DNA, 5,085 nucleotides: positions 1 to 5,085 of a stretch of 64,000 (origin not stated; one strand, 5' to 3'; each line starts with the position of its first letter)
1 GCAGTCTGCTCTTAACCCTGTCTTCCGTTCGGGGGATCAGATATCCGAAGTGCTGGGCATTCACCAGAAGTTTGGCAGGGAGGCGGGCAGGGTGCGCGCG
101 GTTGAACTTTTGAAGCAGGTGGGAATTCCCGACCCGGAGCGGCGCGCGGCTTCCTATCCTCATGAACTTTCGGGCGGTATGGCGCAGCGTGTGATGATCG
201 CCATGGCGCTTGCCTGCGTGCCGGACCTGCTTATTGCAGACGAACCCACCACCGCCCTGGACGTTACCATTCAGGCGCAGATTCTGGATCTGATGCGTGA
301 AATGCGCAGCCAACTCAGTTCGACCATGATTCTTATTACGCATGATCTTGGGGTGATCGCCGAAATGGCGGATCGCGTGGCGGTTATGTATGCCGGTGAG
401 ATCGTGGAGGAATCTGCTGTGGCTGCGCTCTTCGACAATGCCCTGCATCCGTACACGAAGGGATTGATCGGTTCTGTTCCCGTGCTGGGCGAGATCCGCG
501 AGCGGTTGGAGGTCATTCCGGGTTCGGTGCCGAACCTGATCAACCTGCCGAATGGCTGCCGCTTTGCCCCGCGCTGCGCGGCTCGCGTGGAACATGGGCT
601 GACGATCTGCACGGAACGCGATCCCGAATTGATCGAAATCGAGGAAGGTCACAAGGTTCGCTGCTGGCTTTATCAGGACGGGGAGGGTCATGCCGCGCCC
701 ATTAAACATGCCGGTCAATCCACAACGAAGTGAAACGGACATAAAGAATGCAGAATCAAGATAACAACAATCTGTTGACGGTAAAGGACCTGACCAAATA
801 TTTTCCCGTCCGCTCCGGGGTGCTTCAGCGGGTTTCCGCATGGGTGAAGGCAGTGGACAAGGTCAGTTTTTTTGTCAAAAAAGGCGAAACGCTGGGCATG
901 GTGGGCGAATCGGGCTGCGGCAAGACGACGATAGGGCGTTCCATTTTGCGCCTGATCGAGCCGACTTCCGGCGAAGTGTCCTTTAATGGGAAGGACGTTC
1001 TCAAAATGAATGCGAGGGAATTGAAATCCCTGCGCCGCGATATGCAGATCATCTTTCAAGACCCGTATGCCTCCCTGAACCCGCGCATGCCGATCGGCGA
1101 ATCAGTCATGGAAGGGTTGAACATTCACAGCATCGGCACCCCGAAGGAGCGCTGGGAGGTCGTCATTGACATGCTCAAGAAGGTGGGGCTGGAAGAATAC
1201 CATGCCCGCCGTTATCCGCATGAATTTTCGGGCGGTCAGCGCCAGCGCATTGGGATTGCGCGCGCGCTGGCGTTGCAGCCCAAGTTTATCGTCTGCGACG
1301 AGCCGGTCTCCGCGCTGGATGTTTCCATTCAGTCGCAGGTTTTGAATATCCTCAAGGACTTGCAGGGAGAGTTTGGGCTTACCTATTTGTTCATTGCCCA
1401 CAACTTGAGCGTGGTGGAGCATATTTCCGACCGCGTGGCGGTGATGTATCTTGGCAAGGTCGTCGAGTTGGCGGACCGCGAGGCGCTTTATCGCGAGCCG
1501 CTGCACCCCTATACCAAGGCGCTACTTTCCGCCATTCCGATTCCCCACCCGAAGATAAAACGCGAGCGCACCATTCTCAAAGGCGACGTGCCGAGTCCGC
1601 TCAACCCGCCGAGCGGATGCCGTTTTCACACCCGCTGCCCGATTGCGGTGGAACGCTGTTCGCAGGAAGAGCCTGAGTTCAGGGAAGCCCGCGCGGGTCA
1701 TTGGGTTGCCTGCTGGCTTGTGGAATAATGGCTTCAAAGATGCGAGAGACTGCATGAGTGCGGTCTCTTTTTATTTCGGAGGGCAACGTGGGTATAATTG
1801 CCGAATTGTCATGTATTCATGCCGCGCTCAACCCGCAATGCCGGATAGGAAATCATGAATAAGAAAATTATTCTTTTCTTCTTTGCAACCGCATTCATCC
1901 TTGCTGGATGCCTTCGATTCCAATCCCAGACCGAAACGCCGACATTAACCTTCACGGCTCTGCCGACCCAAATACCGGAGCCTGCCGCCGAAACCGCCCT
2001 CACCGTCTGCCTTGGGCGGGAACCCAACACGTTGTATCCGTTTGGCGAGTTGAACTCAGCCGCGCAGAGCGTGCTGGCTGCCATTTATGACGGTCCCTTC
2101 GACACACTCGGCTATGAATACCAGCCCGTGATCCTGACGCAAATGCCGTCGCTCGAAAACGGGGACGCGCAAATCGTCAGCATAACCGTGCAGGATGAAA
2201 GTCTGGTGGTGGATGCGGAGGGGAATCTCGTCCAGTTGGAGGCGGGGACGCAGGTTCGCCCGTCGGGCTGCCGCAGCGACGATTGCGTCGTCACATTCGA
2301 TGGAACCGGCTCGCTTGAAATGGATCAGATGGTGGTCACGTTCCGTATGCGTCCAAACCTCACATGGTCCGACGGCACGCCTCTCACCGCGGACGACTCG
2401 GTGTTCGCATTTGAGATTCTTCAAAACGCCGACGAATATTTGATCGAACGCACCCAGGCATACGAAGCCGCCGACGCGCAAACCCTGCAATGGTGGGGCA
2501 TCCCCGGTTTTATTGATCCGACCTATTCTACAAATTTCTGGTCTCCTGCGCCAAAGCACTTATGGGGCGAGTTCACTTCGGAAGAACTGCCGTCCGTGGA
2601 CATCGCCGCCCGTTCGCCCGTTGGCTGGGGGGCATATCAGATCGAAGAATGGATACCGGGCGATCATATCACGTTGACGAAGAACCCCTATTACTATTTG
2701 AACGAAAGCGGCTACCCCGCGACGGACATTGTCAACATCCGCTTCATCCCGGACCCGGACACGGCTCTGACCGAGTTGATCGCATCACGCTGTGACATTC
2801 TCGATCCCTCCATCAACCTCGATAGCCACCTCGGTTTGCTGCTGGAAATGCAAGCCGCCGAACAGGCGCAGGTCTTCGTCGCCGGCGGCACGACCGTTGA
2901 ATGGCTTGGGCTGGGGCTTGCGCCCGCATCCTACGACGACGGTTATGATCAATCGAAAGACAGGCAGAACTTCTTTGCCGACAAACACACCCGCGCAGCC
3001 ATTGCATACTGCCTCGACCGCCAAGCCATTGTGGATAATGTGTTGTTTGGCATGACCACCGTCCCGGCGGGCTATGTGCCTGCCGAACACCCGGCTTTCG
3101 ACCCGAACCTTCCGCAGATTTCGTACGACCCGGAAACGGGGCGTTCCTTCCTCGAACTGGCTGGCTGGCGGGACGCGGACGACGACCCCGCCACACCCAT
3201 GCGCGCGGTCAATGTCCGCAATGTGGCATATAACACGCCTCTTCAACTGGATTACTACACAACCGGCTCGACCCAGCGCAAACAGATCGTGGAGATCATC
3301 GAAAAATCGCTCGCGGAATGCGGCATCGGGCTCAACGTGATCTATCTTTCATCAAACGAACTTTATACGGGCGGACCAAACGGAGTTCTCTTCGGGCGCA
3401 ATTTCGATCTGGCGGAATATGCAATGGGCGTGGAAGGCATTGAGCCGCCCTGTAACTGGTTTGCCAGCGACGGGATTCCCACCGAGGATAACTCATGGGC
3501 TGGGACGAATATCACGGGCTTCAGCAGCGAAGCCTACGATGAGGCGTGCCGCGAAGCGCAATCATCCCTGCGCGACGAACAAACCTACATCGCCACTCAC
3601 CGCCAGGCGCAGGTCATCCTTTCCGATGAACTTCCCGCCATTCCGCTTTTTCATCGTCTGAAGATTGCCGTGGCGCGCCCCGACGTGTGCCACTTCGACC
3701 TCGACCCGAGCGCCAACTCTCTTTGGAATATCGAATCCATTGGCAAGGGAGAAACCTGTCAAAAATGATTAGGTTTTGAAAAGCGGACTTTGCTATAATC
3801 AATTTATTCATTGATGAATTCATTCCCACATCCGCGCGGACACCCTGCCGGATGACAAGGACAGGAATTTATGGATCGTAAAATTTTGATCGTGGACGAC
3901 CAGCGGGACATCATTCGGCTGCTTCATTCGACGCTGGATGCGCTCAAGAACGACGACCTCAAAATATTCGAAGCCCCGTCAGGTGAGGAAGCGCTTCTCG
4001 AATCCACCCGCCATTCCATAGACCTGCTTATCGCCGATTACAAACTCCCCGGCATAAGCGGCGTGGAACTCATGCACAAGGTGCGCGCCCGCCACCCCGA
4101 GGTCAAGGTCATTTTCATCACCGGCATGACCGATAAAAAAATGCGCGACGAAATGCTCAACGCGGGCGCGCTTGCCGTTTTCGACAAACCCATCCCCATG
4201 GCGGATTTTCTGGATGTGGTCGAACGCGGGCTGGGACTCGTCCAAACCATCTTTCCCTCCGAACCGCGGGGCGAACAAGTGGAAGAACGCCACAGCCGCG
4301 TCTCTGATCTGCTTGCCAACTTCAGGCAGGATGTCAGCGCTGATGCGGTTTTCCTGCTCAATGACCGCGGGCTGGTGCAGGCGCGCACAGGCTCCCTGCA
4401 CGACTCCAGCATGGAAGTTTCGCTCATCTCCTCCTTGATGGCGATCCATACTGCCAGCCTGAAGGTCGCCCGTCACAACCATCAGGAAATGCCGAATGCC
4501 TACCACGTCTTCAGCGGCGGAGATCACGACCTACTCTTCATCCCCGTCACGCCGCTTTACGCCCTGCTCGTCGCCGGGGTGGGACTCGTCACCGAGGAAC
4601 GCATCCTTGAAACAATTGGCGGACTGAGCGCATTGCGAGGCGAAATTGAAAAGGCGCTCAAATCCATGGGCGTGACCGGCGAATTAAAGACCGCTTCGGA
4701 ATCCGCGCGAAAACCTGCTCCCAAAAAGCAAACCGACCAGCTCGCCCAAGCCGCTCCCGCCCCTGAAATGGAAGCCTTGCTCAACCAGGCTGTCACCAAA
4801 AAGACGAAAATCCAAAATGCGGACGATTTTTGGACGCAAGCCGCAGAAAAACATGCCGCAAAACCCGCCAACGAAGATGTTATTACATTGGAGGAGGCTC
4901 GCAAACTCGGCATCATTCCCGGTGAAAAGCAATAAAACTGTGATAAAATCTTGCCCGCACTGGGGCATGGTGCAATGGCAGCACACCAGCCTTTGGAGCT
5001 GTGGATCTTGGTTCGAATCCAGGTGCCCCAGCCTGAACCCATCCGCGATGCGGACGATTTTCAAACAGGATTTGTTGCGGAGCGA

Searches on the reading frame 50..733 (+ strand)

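Call 33: search_protein_families(library=pfam, proteins=[window:50-733:+], max_evalue=0.001)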
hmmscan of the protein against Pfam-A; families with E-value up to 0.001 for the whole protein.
window:50-733:+ (227 aa): 3 families
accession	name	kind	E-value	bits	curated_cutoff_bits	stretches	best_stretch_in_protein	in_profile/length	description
PF08352.17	oligo_HPY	-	6.3e-19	68.6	27.1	1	119-181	1-63/65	Oligopeptide/dipeptide transporter, C-terminal region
PF00005.33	ABC_tran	-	4.8e-12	47.1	25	1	15-68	83-137/137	ABC transporter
PF13304.12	AAA_21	-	0.00014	22.5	27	1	37-103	235-303/304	AAA domain, putative AbiEii toxin, Type IV TA system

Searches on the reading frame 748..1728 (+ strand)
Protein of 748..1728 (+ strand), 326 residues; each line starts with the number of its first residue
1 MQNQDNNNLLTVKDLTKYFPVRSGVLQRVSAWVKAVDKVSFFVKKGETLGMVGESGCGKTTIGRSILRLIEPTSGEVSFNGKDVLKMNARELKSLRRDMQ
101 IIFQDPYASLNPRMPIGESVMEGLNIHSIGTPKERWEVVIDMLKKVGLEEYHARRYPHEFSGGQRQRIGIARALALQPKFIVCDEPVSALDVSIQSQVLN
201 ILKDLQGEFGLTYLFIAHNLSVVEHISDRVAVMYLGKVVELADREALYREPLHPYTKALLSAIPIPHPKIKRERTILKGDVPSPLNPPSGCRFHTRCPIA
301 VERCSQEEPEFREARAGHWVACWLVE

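Call 33: search_protein_families(library=pfam, proteins=[window:748-1728:+], max_evalue=0.001)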
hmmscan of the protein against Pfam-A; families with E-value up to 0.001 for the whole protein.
window:748-1728:+ (326 aa): 3 families
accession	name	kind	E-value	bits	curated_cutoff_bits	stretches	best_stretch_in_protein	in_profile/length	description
PF00005.33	ABC_tran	-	5.5e-33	114.9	25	1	37-187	2-136/137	ABC transporter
PF08352.17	oligo_HPY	-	4.9e-21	75.3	27.1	1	239-304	1-65/65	Oligopeptide/dipeptide transporter, C-terminal region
PF02463.25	SMC_N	-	0.00087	19.2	40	0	50-232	28-211/220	RecF/RecN/SMC N terminal domain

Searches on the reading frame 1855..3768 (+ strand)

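Call 33: search_protein_families(library=pfam, proteins=[window:1855-3768:+], max_evalue=0.001)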
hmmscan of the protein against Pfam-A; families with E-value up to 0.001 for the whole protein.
window:1855-3768:+ (637 aa): 1 family
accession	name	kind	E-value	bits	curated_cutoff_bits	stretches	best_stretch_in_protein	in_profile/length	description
PF00496.27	SBP_bac_5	-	2.6e-47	162.1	32.4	1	157-506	15-328/368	Bacterial extracellular solute-binding proteins, family 5 Middle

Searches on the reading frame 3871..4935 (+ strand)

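Call 33: search_protein_families(library=pfam, proteins=[window:3871-4935:+], max_evalue=0.001)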
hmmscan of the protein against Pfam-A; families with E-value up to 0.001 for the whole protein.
window:3871-4935:+ (354 aa): 1 family
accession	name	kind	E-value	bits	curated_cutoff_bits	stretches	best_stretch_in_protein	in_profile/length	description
PF00072.30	Response_reg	-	3.3e-22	79.2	30.2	1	5-117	1-110/111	Response regulator receiver domain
